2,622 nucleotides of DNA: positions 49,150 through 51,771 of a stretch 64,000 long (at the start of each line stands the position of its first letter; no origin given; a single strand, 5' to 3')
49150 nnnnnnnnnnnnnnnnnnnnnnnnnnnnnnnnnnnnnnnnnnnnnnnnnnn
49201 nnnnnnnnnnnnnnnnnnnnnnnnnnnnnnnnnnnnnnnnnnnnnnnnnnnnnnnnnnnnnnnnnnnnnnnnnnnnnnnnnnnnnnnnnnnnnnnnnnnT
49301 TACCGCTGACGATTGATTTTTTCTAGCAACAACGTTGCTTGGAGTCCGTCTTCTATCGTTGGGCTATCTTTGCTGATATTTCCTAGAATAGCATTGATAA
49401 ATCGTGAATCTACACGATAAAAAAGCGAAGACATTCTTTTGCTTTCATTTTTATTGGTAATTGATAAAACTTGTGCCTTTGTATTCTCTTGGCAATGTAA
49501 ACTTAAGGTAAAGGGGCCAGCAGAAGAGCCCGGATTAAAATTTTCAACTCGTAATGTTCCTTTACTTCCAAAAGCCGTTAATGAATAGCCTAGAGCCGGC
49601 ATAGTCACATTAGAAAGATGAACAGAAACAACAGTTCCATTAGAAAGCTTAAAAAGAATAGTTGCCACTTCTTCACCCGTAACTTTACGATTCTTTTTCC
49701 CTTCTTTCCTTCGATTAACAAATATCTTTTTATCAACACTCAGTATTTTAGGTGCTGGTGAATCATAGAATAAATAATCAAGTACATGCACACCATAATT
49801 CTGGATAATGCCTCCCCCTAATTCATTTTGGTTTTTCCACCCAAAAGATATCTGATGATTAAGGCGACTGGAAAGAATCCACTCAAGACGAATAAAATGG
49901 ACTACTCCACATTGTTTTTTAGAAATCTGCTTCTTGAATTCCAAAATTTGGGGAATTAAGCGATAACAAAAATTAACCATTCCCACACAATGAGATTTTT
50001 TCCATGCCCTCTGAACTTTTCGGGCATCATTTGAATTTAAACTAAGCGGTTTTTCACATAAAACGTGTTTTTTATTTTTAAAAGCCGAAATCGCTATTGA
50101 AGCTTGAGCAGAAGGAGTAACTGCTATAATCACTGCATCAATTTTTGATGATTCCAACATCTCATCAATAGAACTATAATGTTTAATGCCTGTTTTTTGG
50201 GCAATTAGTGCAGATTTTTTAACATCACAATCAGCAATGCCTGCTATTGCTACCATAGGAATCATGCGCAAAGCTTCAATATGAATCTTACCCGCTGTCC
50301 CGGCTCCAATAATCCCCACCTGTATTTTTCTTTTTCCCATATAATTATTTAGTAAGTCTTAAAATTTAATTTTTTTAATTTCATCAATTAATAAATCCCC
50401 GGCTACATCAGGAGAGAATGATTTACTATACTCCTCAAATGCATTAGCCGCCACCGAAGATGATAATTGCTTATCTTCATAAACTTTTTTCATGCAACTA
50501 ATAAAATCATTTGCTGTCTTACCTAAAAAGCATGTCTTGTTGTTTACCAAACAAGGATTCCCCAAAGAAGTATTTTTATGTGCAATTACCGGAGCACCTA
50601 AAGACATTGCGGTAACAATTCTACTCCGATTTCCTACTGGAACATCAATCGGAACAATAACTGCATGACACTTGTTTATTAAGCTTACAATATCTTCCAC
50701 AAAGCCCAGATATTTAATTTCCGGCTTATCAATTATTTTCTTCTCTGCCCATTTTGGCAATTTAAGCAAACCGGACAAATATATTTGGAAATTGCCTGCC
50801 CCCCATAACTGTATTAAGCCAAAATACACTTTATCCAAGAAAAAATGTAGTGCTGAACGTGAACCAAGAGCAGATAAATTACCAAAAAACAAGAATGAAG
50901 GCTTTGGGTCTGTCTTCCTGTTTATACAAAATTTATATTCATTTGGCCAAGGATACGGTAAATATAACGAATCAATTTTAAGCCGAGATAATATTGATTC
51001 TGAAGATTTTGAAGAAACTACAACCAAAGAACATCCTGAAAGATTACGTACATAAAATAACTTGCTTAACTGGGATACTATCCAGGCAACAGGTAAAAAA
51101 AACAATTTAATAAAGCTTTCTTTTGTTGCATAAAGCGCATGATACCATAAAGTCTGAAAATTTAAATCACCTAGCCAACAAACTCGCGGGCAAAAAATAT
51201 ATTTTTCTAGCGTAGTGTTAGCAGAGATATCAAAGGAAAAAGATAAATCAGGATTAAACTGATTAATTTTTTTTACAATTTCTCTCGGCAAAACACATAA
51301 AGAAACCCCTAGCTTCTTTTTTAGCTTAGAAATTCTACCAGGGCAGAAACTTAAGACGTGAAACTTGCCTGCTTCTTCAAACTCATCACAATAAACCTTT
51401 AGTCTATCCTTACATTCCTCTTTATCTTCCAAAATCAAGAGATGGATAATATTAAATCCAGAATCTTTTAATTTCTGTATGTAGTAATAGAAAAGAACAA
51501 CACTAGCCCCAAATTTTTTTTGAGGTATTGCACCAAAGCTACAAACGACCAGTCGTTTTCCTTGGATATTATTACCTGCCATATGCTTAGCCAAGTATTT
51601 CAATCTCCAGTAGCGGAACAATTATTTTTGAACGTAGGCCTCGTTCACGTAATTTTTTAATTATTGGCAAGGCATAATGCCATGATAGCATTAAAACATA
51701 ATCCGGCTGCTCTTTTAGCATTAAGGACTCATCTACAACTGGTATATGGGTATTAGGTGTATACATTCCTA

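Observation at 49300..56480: Sialic acid (neuB-neuC-neuA) module with TylF-like and C-methyltransferase-family enzymes and a Gfo/Idh/MocA oxidoreductase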

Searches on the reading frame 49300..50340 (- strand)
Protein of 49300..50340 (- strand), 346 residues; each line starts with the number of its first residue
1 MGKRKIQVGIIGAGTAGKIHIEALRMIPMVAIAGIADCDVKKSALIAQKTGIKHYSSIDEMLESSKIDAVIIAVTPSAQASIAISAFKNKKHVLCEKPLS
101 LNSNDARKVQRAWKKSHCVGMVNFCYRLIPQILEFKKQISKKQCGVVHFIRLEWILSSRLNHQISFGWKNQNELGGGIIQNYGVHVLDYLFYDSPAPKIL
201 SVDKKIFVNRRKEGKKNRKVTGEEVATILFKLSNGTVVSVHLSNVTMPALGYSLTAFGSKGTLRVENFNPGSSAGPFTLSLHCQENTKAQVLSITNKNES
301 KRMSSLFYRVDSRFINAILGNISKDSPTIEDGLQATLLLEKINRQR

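Call 4: search_protein_families(library=pfam, proteins=[window:49300-50340:-])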
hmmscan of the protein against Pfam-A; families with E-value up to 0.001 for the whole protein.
window:49300-50340:- (346 aa): 3 families
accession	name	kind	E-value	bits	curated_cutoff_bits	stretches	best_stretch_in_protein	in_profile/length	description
PF01408.29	GFO_IDH_MocA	-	6.5e-28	98.3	24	1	6-124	1-120/120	Oxidoreductase family, NAD-binding Rossmann fold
PF22725.1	GFO_IDH_MocA_C3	-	7.5e-10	39.3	27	1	134-264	3-124/124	GFO/IDH/MocA C-terminal domain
PF02894.22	GFO_IDH_MocA_C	-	3.3e-08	34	22.9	1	136-341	1-205/218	Oxidoreductase family, C-terminal alpha/beta domain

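Call 6: search_protein_families(library=ncbifam, proteins=[window:49300-50340:-])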
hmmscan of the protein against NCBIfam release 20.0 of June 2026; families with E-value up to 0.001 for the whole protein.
window:49300-50340:- (346 aa): 13 families
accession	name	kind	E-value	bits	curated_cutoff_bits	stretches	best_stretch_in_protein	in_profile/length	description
TIGR04380.1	myo_inos_iolG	equivalog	1.9e-32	112.4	355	1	5-342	1-319/330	inositol 2-dehydrogenase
NF052479.1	LevoglcsnDh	equivalog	3.2e-24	85.3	650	1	4-211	2-219/386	levoglucosan dehydrogenase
NF040723.1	UDP-GlcNAcDh_Arch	equivalog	1.3e-21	77.5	450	1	6-192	1-175/302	UDP-N-acetylglucosamine 3-dehydrogenase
NF008607.0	PRK11579.1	subfamily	1.4e-14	53.9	330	1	5-203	4-198/346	oxidoreductase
NF052679.1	InsChiInosDhIolG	equivalog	9.6e-12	44.6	540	1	6-150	3-151/343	bifunctional inositol 2-dehydrogenase/D-chiro-inositol 1-dehydrogenase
NF058561.1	BT_2158_fam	equivalog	4.2e-10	38.8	750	1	5-116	35-146/487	glycoside 3-dehydrogenase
NF058563.1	BT_2159_fam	equivalog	5.4e-09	35.5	650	1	6-152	1-148/350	disaccharide 3-dehydrogenase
NF041392.1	XylDh_Gfo6_Halo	equivalog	5.7e-07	28.6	350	1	21-267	33-277/350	D-xylose 1-dehydrogenase Gfo6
NF009830.0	PRK13304.1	equivalog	5.7e-06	26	267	1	6-94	2-89/265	aspartate dehydrogenase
NF003995.0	PRK05472.2-4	subfamily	2e-05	24.3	126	1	4-88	82-167/213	redox-sensing transcriptional repressor Rex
TIGR01761.1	thiaz-red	subfamily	6.9e-05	22.5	188.8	1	10-135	8-134/350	thiazolinyl imide reductase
NF007574.0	PRK10206.1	equivalog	0.00019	20.6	352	1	33-140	32-139/345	oxidoreductase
NF003251.0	PRK04207.1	equivalog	0.00067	18.8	185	1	5-63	2-60/343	type II glyceraldehyde-3-phosphate dehydrogenase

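Call 15: search_solved_structures(query=window:49300-50340:-, max_evalue=0.00001)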
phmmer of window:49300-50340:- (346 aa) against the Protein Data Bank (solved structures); distinct sequences matched with E-value up to 0.00001: 60.
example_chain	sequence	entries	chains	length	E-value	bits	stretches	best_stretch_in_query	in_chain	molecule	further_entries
3e18_A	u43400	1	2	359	1.8e-20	76.5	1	2-192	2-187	oxidoreductase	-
3ezy_A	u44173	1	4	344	7.4e-19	71.2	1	6-268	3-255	Dehydrogenase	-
7xr9_A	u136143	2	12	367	8e-17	64.5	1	2-208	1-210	DgpA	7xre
4fb5_A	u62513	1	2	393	1.9e-15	60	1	5-265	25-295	Probable oxidoreductase protein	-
3q2k_A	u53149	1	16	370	6.1e-15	58.4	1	3-266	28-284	oxidoreductase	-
6a3f_A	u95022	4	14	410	9.1e-15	57.8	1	5-192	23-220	Putative dehydrogenase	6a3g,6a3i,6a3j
3q2i_A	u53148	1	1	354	4.3e-14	55.6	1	3-266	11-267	dehydrogenase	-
4h3v_A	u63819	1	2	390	6.7e-14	54.9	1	7-272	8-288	Oxidoreductase domain protein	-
1zh8_A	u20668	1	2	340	1.1e-12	50.9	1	4-186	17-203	oxidoreductase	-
1evj_A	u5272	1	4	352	1.1e-11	47.7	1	32-188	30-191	GLUCOSE-FRUCTOSE OXIDOREDUCTASE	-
9m3d_B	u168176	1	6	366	1.1e-11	47.6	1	5-200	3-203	DgpA1 from W974-1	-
6nor_A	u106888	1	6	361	1.5e-11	47.2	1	5-195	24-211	Putative NAD dependent dehydrogenase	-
6o15_A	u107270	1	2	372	2.6e-11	46.4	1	6-189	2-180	Uncharacterized oxidoreductase YjhC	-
1ofg_A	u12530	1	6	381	3.9e-11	45.9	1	41-188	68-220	GLUCOSE-FRUCTOSE OXIDOREDUCTASE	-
1ryd_A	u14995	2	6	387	4e-11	45.8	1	41-188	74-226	glucose-fructose oxidoreductase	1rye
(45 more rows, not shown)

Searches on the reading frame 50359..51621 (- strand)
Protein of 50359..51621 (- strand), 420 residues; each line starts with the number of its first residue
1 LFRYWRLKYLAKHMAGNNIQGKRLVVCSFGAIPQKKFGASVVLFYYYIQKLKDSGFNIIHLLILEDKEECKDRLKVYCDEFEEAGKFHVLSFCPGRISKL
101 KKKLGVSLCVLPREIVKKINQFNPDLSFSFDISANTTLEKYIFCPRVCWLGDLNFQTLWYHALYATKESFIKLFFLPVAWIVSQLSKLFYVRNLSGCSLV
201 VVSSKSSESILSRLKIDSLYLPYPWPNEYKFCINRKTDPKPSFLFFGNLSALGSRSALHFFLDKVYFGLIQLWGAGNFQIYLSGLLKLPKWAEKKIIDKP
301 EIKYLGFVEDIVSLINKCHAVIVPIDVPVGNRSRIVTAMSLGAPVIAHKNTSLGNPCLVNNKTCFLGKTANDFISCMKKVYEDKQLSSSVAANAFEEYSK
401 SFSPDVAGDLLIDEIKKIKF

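Call 4: search_protein_families(library=pfam, proteins=[window:50359-51621:-])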
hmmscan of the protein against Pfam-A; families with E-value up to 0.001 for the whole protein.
window:50359-51621:- (420 aa): 2 families
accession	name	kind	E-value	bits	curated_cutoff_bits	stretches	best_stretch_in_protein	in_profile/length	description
PF13692.12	Glyco_trans_1_4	-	1.3e-09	38.9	27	1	241-383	2-142/142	Glycosyl transferases group 1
PF00534.26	Glycos_transf_1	-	0.00062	19.8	26.4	0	299-394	72-169/172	Glycosyl transferases group 1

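Call 6: search_protein_families(library=ncbifam, proteins=[window:50359-51621:-])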
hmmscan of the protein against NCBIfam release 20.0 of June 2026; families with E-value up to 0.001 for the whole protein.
window:50359-51621:- (420 aa): 1 family
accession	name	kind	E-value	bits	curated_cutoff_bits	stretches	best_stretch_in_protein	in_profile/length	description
TIGR03087.1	stp1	hypoth_equivalog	3.3e-07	29.8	316.65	1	240-397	224-376/397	TIGR03087 family PEP-CTERM/XrtA system glycosyltransferase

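Call 55: search_solved_structures(query=window:50359-51582:-, max_evalue=10)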
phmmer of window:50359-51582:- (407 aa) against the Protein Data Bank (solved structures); distinct sequences matched with E-value up to 10: 5.
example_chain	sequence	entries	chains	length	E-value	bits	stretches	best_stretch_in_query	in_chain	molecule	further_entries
2f9f_A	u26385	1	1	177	0.0075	18.7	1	284-370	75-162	first mannosyl transferase (wbaZ-1)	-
4xso_B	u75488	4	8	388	0.088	15.1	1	288-389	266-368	Alr3699 protein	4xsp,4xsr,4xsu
3chm_A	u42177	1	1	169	0.76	12.1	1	226-297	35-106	COP9 signalosome complex subunit 7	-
2ftc_L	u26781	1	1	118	1.4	11.2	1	100-155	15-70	MRPL20 protein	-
9is6_G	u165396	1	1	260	1.8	10.8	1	226-297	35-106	COP9 signalosome complex subunit 7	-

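Call 61: search_solved_structures(query=A2, max_evalue=1)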
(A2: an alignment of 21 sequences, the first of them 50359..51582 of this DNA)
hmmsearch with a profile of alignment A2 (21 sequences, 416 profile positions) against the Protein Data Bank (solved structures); distinct sequences matched with E-value up to 1: 24.
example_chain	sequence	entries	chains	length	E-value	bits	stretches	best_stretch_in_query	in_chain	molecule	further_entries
7qnt_AAA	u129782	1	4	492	3.1e-07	32.8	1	238-399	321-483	TarM(Se)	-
7qd7_AAA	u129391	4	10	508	3.2e-07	32.7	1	238-399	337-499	TarM(Se)_G117R | TarM(Se)_G117R-4RboP | TarM(Se)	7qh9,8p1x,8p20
8dqd_A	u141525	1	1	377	3.2e-06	29.5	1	279-410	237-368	N, N'-diacetylbacillosaminyl-diphospho-undecaprenol alpha-1,3-N-acetylgalactosaminyltransf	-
8dvw_A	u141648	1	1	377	3.2e-06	29.5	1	279-410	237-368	N, N'-diacetylbacillosaminyl-diphospho-undecaprenol alpha-1,3-N-acetylgalactosaminyltransf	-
4xso_B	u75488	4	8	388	3.9e-06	29.2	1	290-407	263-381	Alr3699 protein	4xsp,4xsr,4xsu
5i45_A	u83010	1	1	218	4.8e-06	28.9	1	279-405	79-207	Glycosyl transferases group 1 family protein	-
8dvz_A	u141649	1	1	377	5.5e-06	28.7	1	279-410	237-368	N, N'-diacetylbacillosaminyl-diphospho-undecaprenol alpha-1,3-N-acetylgalactosaminyltransf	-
4x7m_A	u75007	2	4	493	0.00046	22.4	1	267-405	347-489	TarM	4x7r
7ec7_A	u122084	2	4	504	0.00046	22.4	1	269-389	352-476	Glycosyl transferase, group 1 family protein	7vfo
7ec3_A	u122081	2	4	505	0.00046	22.4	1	269-389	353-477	Glycosyl transferase, group 1 family protein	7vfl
7ec1_A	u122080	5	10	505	0.00046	22.4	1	269-389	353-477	Glycosyl transferase, group 1 family protein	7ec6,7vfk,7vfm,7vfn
4x6l_A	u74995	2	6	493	0.00046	22.3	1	267-405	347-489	TarM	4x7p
4wac_A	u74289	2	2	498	0.00047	22.3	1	267-405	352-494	Glycosyl transferase, group 1 family protein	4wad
2jjm_A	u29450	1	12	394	0.00056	22.1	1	292-402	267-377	GLYCOSYL TRANSFERASE, GROUP 1 FAMILY PROTEIN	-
3mbo_A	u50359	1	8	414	0.00081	21.5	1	292-402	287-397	Glycosyltransferase, group 1 family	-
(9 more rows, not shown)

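Call 84: predict_structure(protein=window:50359-51582:-)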
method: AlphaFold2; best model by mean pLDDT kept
length: 407 residues; sequences in the alignment: 1
mean_pLDDT: 36.2   pTM: 0.23
mean pLDDT of the five models: 36.2, 31.2, 30.5, 28.6, 28.2
residues with pLDDT >= 90: 0; 70-90: 0; 50-70: 26; < 50: 381
segments of 3 or more residues with pLDDT < 50: 1-30, 32-357, 386-402
pLDDT, mean of each block of 10 residues (from residue 1): 34 40 42 47 43 45 45 41 35 33 43 34 31 29 32 30 31 30 31 34 29 33 31 32 32 32 29 31 29 31 31 30 33 30 37 45 52 50 49 45 50
secondary structure, 60 per line:
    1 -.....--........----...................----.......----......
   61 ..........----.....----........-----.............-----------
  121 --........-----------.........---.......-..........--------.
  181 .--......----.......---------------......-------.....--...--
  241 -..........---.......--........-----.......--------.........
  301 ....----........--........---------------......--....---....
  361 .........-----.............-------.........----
elements in order: E2-6 E9-16 H21-39 E44-50 H55-70 E75-79 H84-91 E97-99 H100-109 H123-127 E128-130 H142-150 H154-160 H162-171 E184-189 H194-200 E216-221 E229-233 H242-251 E255-261 E264-271 H277-283 H292-304 E309-316 E319-326 E342-347 E350-353 H357-369 H375-387 H395-403
